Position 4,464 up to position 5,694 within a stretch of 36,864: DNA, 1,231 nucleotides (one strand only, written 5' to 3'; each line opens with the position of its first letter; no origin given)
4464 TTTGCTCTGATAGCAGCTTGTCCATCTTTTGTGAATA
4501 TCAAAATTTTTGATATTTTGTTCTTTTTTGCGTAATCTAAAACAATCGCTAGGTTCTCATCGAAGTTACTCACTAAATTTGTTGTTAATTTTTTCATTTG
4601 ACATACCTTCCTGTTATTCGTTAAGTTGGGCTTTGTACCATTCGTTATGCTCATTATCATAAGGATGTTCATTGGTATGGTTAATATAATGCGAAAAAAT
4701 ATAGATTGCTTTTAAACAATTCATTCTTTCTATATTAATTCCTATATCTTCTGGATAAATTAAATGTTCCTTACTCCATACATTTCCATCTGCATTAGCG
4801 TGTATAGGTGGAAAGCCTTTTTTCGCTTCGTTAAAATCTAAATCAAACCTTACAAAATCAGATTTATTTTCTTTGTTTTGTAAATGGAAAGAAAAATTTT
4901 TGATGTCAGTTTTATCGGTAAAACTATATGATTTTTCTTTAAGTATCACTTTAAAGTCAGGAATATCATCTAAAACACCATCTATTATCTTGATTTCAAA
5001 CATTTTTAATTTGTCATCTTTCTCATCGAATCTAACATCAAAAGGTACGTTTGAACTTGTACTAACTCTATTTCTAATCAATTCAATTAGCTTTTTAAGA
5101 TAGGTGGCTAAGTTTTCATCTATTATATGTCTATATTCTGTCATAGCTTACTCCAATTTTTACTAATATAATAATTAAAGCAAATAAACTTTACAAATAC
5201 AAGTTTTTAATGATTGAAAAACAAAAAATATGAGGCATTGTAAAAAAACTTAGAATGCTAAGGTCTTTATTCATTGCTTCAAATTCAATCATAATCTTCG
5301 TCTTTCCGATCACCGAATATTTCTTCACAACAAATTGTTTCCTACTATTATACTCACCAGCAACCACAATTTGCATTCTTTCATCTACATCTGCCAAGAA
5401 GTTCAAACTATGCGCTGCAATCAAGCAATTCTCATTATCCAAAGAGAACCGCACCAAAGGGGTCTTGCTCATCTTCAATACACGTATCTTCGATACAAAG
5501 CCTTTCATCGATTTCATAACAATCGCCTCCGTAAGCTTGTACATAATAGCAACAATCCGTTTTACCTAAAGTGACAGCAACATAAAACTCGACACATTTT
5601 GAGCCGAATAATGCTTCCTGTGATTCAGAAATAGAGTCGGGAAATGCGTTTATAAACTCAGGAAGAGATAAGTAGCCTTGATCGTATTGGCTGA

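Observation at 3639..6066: AT-rich accessory island between the lysis cassette and integrase: a five-gene - strand cassette plus a convergent gene, with no recognisable functions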

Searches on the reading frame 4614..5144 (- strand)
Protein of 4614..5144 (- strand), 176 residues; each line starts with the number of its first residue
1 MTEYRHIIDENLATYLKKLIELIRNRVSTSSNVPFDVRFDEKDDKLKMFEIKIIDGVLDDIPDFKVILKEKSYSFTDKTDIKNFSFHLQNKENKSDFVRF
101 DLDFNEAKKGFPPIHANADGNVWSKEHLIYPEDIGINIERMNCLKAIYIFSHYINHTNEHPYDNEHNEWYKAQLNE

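Call 3: search_protein_families(library=pfam, proteins=[window:4614-5144:-], max_evalue=1)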
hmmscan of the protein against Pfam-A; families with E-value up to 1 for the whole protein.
window:4614-5144:- (176 aa): 3 families
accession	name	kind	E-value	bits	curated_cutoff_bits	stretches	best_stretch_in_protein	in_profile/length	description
PF25628.1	Shotoku_capsid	-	0.03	14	27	1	29-105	146-224/330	Shotokuvirus capsid protein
PF18664.7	CdiA_C_tRNase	-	0.073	13.8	26.5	0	17-50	67-100/116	CdiA C-terminal tRNase domain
PF08731.17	AFT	-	0.16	12.7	21.6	0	120-150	7-36/92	Transcription factor AFT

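Call 4: search_protein_families(library=phrogs, proteins=[window:4614-5144:-], max_evalue=0.1)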
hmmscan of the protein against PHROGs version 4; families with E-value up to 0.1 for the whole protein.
window:4614-5144:- (176 aa): 0 families

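Call 5: search_protein_families(library=padloc, proteins=[window:4614-5144:-], max_evalue=1)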
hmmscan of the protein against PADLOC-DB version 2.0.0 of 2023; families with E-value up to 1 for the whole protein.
window:4614-5144:- (176 aa): 1 family
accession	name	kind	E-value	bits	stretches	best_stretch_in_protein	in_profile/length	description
PDLC03528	REase_II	-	0.007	14.3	1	6-91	45-131/175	Type II restriction enzyme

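Call 11: search_protein_families(library=ncbifam, proteins=[window:4614-5144:-], max_evalue=1)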
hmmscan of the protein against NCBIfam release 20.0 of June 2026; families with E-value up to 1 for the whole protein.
window:4614-5144:- (176 aa): 0 families

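Call 14: search_solved_structures(query=window:4614-5144:-, max_evalue=10)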
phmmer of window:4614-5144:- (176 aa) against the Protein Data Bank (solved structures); distinct sequences matched with E-value up to 10: 2.
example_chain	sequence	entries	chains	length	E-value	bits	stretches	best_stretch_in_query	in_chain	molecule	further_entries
8jv0_A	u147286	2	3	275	0.62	13.5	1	77-162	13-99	MHC class I antigen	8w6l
9leq_A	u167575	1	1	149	0.66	13.4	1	18-112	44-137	Flagellar protein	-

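Call 18: find_homologous_proteins(query=window:4614-5144:-, max_evalue=0.001)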
Query window:4614-5144:- (176 aa): 1 proteins with E <= 0.001 among 34 candidates.
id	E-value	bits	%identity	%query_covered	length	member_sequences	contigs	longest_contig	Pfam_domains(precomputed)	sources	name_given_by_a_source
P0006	1.1e-112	392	99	100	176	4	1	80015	-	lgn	-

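Call 19: find_encoding_contigs(protein=P0006, flank=10000, max_places=4)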
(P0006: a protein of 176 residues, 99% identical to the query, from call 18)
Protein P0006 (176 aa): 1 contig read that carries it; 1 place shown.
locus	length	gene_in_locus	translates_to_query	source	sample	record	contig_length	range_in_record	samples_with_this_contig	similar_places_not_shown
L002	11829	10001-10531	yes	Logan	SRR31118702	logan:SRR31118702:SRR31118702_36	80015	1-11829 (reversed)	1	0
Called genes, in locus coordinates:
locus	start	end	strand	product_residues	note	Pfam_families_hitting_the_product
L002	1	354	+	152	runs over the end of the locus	-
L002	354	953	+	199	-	-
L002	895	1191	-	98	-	-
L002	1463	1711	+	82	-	-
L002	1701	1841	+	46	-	-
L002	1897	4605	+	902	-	PF20155:TMP_3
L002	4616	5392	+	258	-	PF22768:SPP1_Dit (weak)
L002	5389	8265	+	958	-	PF06605:Prophage_tail, PF13702:Lysozyme_like, PF01551:Peptidase_M23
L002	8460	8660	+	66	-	-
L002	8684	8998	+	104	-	PF05595:DUF771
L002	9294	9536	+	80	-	-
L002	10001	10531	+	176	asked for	-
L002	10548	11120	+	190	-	-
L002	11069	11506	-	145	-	-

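Call 26: find_homologous_proteins(query=A1, max_evalue=0.01)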
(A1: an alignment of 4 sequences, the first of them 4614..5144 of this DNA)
Query A1 (4 sequences) (176 aa, profile of the alignment): 6 proteins with E <= 0.01 among 1193 candidates.
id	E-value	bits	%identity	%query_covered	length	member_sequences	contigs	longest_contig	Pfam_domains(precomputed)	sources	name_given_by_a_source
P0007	8.4e-92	324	45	98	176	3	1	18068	-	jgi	-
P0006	1.6e-84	300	99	100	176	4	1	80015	-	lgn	-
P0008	7.0e-76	272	38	100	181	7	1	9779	-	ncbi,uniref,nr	ncbi:MAG: hypothetical protein GX662_12530 [Trichococcus flocculiformis]|uniref:Uncharacterized prot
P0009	4.7e-67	244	35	99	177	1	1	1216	-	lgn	-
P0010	4.3e-64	234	44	99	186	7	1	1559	-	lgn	-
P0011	1.7e-57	212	47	98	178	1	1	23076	-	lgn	-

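Call 27: find_encoding_contigs(protein=P0008, flank=6000, max_places=3)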
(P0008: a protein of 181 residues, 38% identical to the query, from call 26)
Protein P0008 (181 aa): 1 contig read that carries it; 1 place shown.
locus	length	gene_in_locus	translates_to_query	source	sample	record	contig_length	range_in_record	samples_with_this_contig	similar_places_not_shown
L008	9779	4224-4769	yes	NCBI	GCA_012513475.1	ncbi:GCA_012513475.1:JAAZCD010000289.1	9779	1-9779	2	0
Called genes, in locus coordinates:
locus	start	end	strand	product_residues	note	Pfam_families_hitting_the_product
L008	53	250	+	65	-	-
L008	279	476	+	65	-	PF12669:FeoB_associated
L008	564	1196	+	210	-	PF06971:Put_DNA-bind_N, PF02629:CoA_binding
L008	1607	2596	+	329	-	PF01408:GFO_IDH_MocA, PF22725:GFO_IDH_MocA_C3, PF02894:GFO_IDH_MocA_C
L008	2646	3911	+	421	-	PF03851:UvdE, PF08349:DUF1722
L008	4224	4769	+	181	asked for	-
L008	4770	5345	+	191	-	-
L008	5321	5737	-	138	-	-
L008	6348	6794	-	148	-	PF04074:DUF386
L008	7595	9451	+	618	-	PF00884:Sulfatase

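Call 28: find_encoding_contigs(protein=P0011, flank=8000, max_places=3)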
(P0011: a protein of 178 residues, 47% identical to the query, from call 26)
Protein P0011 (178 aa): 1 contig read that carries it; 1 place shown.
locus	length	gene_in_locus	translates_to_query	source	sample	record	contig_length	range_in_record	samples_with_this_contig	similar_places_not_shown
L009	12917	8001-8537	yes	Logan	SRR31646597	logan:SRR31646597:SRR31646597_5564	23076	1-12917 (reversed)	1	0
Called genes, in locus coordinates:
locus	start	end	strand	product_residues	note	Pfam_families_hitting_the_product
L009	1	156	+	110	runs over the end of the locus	PF02302:PTS_IIB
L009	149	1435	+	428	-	PF02378:PTS_EIIC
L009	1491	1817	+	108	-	PF02255:PTS_IIA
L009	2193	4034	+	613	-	PF00367:PTS_EIIB, PF02378:PTS_EIIC, PF00358:PTS_EIIA_1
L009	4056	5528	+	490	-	PF00232:Glyco_hydro_1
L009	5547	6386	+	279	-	PF03123:CAT_RBD, PF00874:PRD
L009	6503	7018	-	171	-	PF01609:DDE_Tnp_1 (weak), PF13751:DDE_Tnp_1_6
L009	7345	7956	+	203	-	-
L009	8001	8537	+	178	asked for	-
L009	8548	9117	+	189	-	-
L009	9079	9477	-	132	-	-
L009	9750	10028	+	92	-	PF02604:PhdYeFM_antitox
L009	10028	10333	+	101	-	PF15738:YafQ_toxin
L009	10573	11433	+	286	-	PF01381:HTH_3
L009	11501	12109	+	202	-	PF03358:FMN_red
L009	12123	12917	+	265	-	?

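Call 31: search_solved_structures(query=A1, max_evalue=10)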
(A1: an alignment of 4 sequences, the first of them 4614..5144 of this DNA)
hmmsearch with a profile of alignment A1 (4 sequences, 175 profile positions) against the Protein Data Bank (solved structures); distinct sequences matched with E-value up to 10: 0.

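Call 42: predict_structure(alignment_id=A4)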
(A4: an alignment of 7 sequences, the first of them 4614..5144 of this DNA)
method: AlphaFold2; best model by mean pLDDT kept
length: 176 residues; sequences in the alignment: 7
mean_pLDDT: 84.4   pTM: 0.79
mean pLDDT of the five models: 84.4, 84.2, 82.9, 78.4, 73.7
residues with pLDDT >= 90: 61; 70-90: 98; 50-70: 16; < 50: 1
segments of 3 or more residues with pLDDT < 50: none
pLDDT, mean of each block of 10 residues (from residue 1): 79 93 87 87 93 89 91 94 92 90 84 83 71 66 86 80 77 75
secondary structure, 60 per line:
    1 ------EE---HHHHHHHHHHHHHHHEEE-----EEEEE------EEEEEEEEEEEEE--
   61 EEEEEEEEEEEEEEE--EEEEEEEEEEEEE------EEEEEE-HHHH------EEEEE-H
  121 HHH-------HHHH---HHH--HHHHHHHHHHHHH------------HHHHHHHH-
elements in order: H12-26 E27-29 E35-39 E46-58 E61-75 E78-90 E97-102 H104-107 E114-118 H120-123 H131-134 H143-155 H168-175

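Call 48: search_protein_representatives(alignment_id=A4)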
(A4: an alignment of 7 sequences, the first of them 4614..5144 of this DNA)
Query: 7 sequences, 176 profile positions. Proteins with E-value up to 0.001 (for the whole library): 41; up to 1e-10: 21; up to 1e-30: 2. The best 41 are listed.
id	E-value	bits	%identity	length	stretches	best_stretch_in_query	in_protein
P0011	6.6e-78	277.0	-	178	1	2-176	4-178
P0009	5.3e-73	261.0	-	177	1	1-175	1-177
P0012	4.6e-26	108.1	-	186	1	9-174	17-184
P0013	1.5e-21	93.5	-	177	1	5-173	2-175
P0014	9.0e-20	87.6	-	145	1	32-173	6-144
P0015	3.5e-19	85.7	-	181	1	7-173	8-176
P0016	7.9e-19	84.6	-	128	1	58-175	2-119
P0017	1.1e-18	84.1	-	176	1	9-174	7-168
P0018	3.4e-18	82.5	-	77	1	68-126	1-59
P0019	6.1e-17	78.4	-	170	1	9-174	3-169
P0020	2.4e-16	76.5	-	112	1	70-174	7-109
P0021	4.7e-16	75.5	-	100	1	77-175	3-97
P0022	1.1e-15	74.3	-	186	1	25-176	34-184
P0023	4.0e-14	69.3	-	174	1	6-161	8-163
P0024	1.1e-12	64.5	-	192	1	9-175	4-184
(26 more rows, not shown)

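Call 53: search_dna_similar(query=window:4614-5144:-, collection=plasmids, mode=protein, max_evalue=0.01)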
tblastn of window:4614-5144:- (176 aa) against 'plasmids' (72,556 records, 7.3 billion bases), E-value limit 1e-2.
No match.

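Call 62: search_protein_families(library=pfam, proteins=[L009:7345-7956:+], max_evalue=0.1)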
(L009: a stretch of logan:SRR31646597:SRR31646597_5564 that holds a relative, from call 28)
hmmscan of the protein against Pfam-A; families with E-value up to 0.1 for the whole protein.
L009:7345-7956:+ (203 aa): 5 families
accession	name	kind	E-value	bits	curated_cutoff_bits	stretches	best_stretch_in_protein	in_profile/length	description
PF16765.10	Pim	-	0.0062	17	24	0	86-120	47-80/91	Pesticin immunity protein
PF10828.13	DUF2570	-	0.0075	16.7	26.6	1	4-55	2-47/108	Protein of unknown function (DUF2570)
PF10211.14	Ax_dynein_light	-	0.015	15.8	26.4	1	21-87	117-182/187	Axonemal dynein light chain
PF08139.17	LPAM_1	-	0.053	14.4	20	1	1-18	1-18/18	Prokaryotic membrane lipoprotein lipid attachment site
PF06005.17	ZapB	-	0.075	13.9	31.5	0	30-57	18-45/71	Cell division protein ZapB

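Call 70: fold_search(model_id=the predicted structure, library=viral)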
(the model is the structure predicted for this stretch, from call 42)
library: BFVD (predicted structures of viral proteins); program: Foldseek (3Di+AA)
matches with E <= 10: 369; with E <= 0.001: 0
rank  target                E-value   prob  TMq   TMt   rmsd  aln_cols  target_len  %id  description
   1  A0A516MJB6            2.2e-01  0.15  0.18  0.18  11.2       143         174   13  (no name in the UniProt tables at hand)
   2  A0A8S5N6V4            2.9e-01  0.18  0.21  0.24  10.3       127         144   12  Uncharacterized protein [Podoviridae sp. ctcKt3]
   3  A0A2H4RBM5            3.2e-01  0.54  0.22  0.34   7.7        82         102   20  Uncharacterized protein [Sulfolobus ellipsoid virus 1]
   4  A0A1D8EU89            3.4e-01  0.05  0.12  0.08  18.7       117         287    7  Major tail subunit [Propionibacterium phage G4]
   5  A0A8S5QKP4            3.8e-01  0.38  0.18  0.11   6.6        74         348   14  Uncharacterized protein [Siphoviridae sp. ctezl47]
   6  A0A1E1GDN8            3.8e-01  0.08  0.20  0.19  17.1       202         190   12  (no name in the UniProt tables at hand)
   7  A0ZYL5                4.5e-01  0.30  0.23  0.19   7.3        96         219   11  SRPBCC family protein [Halorubrum virus BJ1]
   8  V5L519                4.8e-01  0.12  0.19  0.24  13.2       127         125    9  (no name in the UniProt tables at hand)
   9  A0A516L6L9            5.7e-01  0.12  0.20  0.05   7.8        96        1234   11  (no name in the UniProt tables at hand)
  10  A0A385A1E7            6.7e-01  0.18  0.25  0.11   8.5       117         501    8  (no name in the UniProt tables at hand)
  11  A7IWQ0                7.1e-01  0.15  0.22  0.22   6.8        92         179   16  Uncharacterized protein b375L [Paramecium bursaria Chlorella virus NY2A]
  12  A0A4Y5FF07            7.5e-01  0.11  0.18  0.19   9.1        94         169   12  Uncharacterized protein [Lactobacillus phage 3-521]
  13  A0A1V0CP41            7.9e-01  0.33  0.23  0.36   8.2        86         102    9  (no name in the UniProt tables at hand)
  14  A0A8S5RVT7            7.9e-01  0.18  0.23  0.30   6.1        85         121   13  Uncharacterized protein [Siphoviridae sp. ctHip2]
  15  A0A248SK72            7.9e-01  0.14  0.23  0.28   9.3       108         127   14  (no name in the UniProt tables at hand)
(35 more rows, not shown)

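Call 78: search_solved_structures(query=A6, max_evalue=10)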
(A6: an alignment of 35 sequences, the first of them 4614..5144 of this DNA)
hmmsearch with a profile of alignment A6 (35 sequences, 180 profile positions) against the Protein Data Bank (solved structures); distinct sequences matched with E-value up to 10: 0.

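Call 91: search_protein_families(library=pfam, alignment_id=A6, max_evalue=1)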
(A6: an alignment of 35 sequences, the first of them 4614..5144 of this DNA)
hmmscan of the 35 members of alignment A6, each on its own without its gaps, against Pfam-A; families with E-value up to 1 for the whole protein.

A. member 1, window:4614-5144:- (176 aa): 3 families
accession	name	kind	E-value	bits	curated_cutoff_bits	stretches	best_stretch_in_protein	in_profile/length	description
PF25628.1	Shotoku_capsid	-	0.03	14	27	1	29-105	146-224/330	Shotokuvirus capsid protein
PF18664.7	CdiA_C_tRNase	-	0.073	13.8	26.5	0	17-50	67-100/116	CdiA C-terminal tRNase domain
PF08731.17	AFT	-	0.16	12.7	21.6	0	120-150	7-36/92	Transcription factor AFT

B. families by the number of members that match (of 35 scanned): 19 families
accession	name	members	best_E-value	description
PF16531.10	SAS-6_N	1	0.0097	Centriolar protein SAS N-terminal domain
PF04139.18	Rad9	1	0.013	Rad9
PF10037.15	MRP-S27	1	0.023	Mitochondrial 28S ribosomal protein S27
PF16923.11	Glyco_hydro_63N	1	0.024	Glycosyl hydrolase family 63 N-terminal domain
PF25628.1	Shotoku_capsid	1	0.03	Shotokuvirus capsid protein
PF14324.12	PINIT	1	0.03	PINIT domain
PF17514.7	DUF5442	1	0.034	Family of unknown function (DUF5442)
PF23407.1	WD40_Apc4_C_fungal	1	0.038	Apc4 WD40 domain C-terminal half, fungal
PF24142.1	Beta-sand_ComC_1st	1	0.045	EGF-like domain-containing protein ComC first beta-sandwich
PF20874.2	Relaxase_M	1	0.06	Relaxase central domain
PF04221.18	RelB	1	0.063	RelB antitoxin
PF18664.7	CdiA_C_tRNase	1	0.073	CdiA C-terminal tRNase domain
PF16870.10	OxoGdeHyase_C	1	0.077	2-oxoglutarate dehydrogenase C-terminal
PF13443.12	HTH_26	1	0.082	Cro/C1-type HTH DNA-binding domain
PF08731.17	AFT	1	0.16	Transcription factor AFT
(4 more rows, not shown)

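Call 92: fold_search(model_id=the predicted structure, library=pdb)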
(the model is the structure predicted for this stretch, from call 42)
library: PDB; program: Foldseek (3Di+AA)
matches with E <= 10: 221; with E <= 0.001: 0
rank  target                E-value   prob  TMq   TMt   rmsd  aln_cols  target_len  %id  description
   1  9nlt_B                1.2e-01  0.77  0.23  0.36   8.2        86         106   15  Crystal Structure of Flpp3-minibinder687 Complex (released 2025-10-22)
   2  8h1r_D                4.4e-01  0.60  0.28  0.08   8.7        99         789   11  Crystal structure of LptDE-YifL complex (released 2023-10-25)
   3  8h1r_A                7.2e-01  0.54  0.27  0.08   8.7        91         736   11  Crystal structure of LptDE-YifL complex (released 2023-10-25)
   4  6pny                  7.2e-01  0.35  0.23  0.33   8.1        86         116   15  X-ray Structure of Flpp3 (released 2020-02-26)
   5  3rpx_B                8.6e-01  0.09  0.23  0.27  13.6       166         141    6  Crystal structure of complement component 1, q subcomponent binding protein, C1QBP (released 2011-05-11)
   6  7r5v_P                9.6e-01  0.07  0.22  0.19  18.0       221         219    7  Structure of the human CCAN CENP-A alpha-satellite complex (released 2022-04-27)
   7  5al7_A                1.1e+00  0.08  0.14  0.12  15.1        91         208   10  N-terminal fragment of Drosophila melanogaster Sas-6 (F143D), dimerised via the coiled-coil domain. (released 2015-06-03)
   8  3msw                  1.2e+00  0.02  0.12  0.14  15.7       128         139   14  Crystal structure of a Protein with unknown function (BF3112) from Bacteroides fragilis NCTC 9343 at 1.90 A resolution (released 2010-06-09)
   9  8dte                  1.3e+00  0.13  0.18  0.19   8.6        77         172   10  Crystal Structure of a toluene tolerance periplasmic transport protein from Neisseria gonorrhoeae (released 2022-08-10)
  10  9a1f_Q                1.3e+00  0.12  0.21  0.26  12.2       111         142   10  Integrative structure of the XcpGHIJK pseudo pilus filament model of a type II secretion system (released 2021-06-18)
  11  4j9a_D                1.3e+00  0.08  0.15  0.19   6.9        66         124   17  Engineered Digoxigenin binder DIG10.3 (released 2013-06-26)
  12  6czi_A                1.3e+00  0.07  0.17  0.25  13.7        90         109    8  Structure of a redesigned beta barrel, mFAP1, bound to DFHBI (released 2018-09-19)
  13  4ztu_B                1.3e+00  0.10  0.15  0.08  14.9        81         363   14  Structural basis for processivity and antiviral drug toxicity in human mitochondrial DNA replicase (released 2015-09-23)
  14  6gqf_A                1.3e+00  0.05  0.24  0.24  10.8       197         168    8  The structure of mouse AsterA (GramD1a) with 25-hydroxy cholesterol (released 2018-09-26)
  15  5jk2_C                1.4e+00  0.02  0.13  0.17  14.1       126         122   12  Crystal structure of Treponema pallidum Tp0751 (Pallilysin) (released 2016-10-12)
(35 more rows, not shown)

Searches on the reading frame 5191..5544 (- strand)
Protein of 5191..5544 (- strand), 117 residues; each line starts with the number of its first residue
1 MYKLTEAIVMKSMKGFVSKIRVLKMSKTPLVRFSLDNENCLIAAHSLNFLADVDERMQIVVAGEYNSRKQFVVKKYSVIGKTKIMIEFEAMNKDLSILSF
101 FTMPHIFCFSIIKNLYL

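Call 3: search_protein_families(library=pfam, proteins=[window:5191-5544:-], max_evalue=1)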
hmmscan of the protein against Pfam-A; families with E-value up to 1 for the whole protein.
window:5191-5544:- (117 aa): 0 families

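Call 4: search_protein_families(library=phrogs, proteins=[window:5191-5544:-], max_evalue=0.1)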
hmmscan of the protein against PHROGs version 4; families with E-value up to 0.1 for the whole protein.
window:5191-5544:- (117 aa): 1 family
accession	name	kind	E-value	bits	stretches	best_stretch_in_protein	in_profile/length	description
phrog_15227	-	unknown function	3.6e-07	31.4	1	14-78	6-75/82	-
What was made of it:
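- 5191..5517 (-): H: small basic protein of PHROG 15227. The junction between the two modules lies at about 5255, so its last ~21 codons differ from EG-TP1 gp32. phrog_15227 E=3.6e-7 (call 4).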

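Call 5: search_protein_families(library=padloc, proteins=[window:5191-5544:-], max_evalue=1)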
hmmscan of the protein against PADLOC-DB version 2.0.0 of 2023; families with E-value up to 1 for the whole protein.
window:5191-5544:- (117 aa): 0 families

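Call 11: search_protein_families(library=ncbifam, proteins=[window:5191-5544:-], max_evalue=1)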
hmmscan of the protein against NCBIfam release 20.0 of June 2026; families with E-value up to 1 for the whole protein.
window:5191-5544:- (117 aa): 2 families
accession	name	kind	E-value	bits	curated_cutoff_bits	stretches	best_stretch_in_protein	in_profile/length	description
NF001422.0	PRK00296.1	equivalog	0.021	14.8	58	1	72-99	49-75/87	cell division topological specificity factor MinE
NF003373.0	PRK04447.1-6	equivalog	0.14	11.1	459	1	25-63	195-233/367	hypothetical protein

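Call 64: search_solved_structures(query=window:5191-5517:-, max_evalue=10)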
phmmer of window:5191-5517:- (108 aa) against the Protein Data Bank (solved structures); distinct sequences matched with E-value up to 10: 4.
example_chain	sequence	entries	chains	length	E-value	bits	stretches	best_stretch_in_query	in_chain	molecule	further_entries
3els_A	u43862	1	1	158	1.1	13.2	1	17-71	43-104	Pre-mRNA leakage protein 1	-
2jkd_A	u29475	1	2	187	1.4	12.8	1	17-65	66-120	PRE-MRNA LEAKAGE PROTEIN 1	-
5lqw_N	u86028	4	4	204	1.7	12.6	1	17-65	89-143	Pre-mRNA leakage protein 1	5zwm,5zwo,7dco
5gm6_U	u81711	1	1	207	1.7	12.6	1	17-65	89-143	Pre-mRNA leakage protein 1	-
